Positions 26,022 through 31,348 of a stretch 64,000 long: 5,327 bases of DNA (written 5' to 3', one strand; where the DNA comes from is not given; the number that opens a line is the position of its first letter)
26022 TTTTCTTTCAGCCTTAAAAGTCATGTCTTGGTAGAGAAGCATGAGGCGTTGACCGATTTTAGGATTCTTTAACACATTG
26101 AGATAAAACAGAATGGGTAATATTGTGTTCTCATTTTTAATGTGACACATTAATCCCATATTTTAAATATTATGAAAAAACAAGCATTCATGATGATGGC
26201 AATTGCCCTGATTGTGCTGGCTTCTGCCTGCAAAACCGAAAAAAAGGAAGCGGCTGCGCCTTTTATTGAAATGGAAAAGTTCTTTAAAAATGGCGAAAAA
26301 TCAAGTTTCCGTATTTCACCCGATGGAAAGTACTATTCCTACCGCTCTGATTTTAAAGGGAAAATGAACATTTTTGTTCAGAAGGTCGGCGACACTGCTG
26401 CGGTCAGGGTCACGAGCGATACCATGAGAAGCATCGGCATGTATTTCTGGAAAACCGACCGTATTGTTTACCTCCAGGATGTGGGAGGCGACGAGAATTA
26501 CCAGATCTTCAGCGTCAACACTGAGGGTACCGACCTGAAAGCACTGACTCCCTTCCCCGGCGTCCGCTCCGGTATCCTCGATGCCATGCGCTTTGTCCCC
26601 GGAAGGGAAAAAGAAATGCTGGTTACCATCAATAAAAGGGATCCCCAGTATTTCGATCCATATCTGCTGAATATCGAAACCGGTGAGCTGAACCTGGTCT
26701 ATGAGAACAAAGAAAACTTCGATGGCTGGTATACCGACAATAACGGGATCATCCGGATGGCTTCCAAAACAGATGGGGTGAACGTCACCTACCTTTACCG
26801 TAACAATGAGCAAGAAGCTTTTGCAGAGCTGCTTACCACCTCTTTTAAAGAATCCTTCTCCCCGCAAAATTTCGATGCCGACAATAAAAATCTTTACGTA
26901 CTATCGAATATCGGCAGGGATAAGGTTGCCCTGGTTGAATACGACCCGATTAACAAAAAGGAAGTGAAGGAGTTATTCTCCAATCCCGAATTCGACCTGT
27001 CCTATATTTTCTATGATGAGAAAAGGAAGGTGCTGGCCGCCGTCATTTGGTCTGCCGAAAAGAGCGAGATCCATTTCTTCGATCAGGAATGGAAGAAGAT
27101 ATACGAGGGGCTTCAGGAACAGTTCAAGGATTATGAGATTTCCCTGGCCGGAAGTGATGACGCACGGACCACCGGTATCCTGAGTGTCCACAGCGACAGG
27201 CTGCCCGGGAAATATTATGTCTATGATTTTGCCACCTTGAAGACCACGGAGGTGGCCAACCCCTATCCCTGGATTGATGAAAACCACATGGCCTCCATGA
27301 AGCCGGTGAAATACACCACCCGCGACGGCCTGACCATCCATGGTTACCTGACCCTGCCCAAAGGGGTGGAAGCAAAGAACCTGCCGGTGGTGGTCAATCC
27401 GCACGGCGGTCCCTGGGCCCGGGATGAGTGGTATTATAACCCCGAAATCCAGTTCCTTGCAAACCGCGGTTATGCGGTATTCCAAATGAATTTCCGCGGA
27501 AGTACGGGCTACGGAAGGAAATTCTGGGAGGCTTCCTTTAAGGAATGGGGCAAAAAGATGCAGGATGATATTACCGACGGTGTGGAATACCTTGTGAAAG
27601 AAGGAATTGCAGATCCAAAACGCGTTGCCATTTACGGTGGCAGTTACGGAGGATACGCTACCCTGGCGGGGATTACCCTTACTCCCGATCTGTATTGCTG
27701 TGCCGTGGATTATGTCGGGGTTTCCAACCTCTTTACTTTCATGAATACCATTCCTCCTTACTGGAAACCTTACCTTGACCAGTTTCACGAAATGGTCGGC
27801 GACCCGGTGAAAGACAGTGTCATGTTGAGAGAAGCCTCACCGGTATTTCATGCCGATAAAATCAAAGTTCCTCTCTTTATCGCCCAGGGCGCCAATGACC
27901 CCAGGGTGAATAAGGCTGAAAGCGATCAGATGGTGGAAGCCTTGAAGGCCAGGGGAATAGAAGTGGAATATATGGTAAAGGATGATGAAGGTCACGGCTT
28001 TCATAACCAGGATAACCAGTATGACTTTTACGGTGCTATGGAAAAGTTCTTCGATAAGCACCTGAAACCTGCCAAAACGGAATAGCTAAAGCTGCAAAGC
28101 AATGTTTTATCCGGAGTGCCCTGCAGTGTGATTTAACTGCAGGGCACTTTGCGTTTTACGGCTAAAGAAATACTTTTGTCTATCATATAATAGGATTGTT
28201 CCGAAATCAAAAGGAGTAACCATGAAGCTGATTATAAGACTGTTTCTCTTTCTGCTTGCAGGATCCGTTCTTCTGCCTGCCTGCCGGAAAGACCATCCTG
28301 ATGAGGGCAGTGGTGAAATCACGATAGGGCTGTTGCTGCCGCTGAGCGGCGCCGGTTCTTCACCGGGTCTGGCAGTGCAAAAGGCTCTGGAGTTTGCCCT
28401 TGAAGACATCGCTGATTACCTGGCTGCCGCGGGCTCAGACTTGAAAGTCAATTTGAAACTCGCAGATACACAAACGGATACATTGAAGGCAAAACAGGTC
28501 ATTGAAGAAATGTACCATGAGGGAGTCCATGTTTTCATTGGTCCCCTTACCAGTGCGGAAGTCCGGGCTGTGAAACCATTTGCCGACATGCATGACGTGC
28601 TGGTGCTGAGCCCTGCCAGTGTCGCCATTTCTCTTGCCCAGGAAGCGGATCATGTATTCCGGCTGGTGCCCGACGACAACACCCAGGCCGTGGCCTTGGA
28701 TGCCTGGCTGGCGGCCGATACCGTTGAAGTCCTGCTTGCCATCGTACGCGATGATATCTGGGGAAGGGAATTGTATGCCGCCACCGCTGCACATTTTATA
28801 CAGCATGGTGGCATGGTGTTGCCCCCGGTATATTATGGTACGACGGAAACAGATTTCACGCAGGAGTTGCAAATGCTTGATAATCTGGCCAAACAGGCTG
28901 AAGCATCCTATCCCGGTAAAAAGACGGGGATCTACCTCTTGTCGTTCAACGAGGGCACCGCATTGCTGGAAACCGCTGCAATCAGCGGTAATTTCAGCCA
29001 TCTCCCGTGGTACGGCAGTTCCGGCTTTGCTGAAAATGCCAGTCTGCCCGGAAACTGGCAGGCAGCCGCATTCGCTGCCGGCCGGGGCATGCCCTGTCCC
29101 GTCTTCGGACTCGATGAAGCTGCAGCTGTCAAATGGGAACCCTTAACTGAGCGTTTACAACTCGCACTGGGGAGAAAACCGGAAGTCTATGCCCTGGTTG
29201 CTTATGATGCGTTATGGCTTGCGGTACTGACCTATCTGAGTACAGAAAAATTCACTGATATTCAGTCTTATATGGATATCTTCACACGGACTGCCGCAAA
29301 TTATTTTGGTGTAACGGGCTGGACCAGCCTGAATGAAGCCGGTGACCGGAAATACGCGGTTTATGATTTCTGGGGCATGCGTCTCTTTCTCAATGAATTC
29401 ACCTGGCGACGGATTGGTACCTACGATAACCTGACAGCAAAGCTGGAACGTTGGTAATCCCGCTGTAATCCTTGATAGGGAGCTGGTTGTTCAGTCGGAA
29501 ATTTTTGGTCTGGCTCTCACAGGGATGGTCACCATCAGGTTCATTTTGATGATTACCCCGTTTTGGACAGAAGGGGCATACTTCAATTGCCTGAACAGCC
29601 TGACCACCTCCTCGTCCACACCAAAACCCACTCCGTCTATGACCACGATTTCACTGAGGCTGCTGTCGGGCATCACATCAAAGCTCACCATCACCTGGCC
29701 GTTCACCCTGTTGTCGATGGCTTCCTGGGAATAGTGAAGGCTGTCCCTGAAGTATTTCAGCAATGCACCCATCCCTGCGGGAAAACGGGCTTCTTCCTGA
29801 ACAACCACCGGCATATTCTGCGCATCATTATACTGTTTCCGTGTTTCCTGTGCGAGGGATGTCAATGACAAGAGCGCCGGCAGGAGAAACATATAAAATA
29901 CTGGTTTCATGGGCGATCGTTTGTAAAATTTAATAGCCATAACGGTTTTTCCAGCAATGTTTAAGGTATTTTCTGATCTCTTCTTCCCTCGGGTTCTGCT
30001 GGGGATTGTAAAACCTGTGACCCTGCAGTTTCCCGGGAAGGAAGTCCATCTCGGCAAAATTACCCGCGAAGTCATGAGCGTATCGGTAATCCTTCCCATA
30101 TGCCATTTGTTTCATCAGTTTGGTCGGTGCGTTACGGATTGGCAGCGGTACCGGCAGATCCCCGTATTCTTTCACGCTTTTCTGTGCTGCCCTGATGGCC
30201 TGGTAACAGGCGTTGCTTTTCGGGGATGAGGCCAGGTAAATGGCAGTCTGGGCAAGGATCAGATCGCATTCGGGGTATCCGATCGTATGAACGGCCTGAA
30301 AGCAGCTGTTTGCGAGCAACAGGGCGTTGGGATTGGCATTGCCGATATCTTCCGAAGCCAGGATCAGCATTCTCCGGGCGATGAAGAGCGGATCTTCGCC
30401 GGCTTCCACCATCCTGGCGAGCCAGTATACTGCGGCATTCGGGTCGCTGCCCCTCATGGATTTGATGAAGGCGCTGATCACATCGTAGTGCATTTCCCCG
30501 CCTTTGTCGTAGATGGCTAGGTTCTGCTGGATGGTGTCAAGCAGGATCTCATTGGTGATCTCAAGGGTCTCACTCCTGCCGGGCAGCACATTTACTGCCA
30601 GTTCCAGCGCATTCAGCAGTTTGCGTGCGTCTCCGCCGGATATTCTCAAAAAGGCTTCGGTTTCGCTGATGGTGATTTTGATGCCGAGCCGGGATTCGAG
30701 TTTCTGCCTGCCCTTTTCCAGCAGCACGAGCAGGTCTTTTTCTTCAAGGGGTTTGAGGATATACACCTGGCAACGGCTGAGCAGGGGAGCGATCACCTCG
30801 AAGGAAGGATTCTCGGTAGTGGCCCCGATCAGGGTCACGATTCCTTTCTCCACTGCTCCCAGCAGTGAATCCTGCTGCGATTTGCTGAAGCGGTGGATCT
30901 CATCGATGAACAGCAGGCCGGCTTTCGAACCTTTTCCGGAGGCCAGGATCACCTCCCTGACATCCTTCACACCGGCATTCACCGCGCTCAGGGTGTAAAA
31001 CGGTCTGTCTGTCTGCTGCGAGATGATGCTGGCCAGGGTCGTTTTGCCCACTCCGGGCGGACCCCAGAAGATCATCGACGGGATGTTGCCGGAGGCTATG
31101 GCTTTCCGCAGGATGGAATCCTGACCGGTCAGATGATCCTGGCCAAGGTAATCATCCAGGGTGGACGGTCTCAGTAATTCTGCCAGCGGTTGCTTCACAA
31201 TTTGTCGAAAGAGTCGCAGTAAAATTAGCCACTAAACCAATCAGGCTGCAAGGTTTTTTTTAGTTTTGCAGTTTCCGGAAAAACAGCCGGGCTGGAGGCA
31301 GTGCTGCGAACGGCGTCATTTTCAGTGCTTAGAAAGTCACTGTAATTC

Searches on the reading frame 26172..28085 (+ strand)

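Call 74: search_protein_families(library=pfam, proteins=[window:26172-28085:+], max_evalue=1e-8)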
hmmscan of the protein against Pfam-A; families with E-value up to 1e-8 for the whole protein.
window:26172-28085:+ (637 aa): 4 families
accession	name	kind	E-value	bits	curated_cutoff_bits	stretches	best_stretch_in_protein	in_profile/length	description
PF00326.27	Peptidase_S9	-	5.4e-49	167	22.6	1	420-632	1-211/213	Prolyl oligopeptidase family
PF20434.5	BD-FAE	-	1.2e-16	61.3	26.8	1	395-591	5-215/215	BD-FAE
PF01738.24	DLH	-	2.7e-10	40.6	21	1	427-619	35-199/217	Dienelactone hydrolase family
PF02129.25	Peptidase_S15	-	5.9e-10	39.7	23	0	385-520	1-132/262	X-Pro dipeptidyl-peptidase (S15 family)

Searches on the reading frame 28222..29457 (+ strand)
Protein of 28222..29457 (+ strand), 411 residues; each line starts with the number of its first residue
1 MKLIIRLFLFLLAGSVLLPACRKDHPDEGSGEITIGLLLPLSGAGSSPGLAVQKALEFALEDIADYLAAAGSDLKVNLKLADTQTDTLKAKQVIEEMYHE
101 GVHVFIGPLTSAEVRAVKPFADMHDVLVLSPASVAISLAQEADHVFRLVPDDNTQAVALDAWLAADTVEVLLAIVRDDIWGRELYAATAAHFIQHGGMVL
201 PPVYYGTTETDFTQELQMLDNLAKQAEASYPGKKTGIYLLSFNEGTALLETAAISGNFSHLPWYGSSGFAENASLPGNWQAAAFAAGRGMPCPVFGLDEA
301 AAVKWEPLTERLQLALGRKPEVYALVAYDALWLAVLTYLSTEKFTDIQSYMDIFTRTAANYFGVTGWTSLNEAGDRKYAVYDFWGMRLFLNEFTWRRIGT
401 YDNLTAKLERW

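Call 74: search_protein_families(library=pfam, proteins=[window:28222-29457:+], max_evalue=1e-8)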
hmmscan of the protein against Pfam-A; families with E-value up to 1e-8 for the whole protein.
window:28222-29457:+ (411 aa): 3 families
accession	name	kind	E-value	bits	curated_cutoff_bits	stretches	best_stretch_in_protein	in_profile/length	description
PF13458.12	Peripla_BP_6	-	5.1e-26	92.6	31.7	1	32-219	1-186/343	Periplasmic binding protein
PF01094.35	ANF_receptor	-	1.1e-21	77.7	25.4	1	52-386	2-350/353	Receptor family ligand binding region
PF04348.19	LppC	-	8.3e-09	35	28.8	0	34-222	220-399/563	LppC putative lipoprotein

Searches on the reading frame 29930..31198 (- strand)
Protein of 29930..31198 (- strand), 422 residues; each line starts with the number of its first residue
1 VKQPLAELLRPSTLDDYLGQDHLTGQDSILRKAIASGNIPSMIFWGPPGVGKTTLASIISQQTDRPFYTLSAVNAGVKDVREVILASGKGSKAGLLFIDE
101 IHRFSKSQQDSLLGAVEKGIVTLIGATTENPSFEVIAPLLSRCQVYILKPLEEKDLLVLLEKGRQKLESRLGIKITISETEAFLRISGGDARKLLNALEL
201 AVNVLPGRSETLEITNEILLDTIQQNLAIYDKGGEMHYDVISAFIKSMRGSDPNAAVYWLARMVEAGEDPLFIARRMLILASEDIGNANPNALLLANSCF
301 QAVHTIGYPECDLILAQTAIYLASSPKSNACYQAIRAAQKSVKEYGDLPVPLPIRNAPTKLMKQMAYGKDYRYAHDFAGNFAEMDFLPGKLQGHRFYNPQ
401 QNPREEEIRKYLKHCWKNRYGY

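Call 74: search_protein_families(library=pfam, proteins=[window:29930-31198:-], max_evalue=1e-8)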
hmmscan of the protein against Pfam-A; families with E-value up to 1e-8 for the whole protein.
window:29930-31198:- (422 aa): 4 families
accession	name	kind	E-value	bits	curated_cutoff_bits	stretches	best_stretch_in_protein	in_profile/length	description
PF12002.13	MgsA_C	-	4.1e-69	232.2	27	1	250-415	1-166/167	MgsA AAA+ ATPase C terminal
PF16193.11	AAA_assoc_2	-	5.5e-24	84.7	34.3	1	173-249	5-81/81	AAA C-terminal domain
PF00004.35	AAA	-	1.6e-16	61.4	21.2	1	42-150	1-130/131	ATPase family associated with various cellular activities (AAA)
PF05496.18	RuvB_N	-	7e-16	58.8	27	1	9-124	1-116/159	Holliday junction DNA helicase RuvB P-loop domain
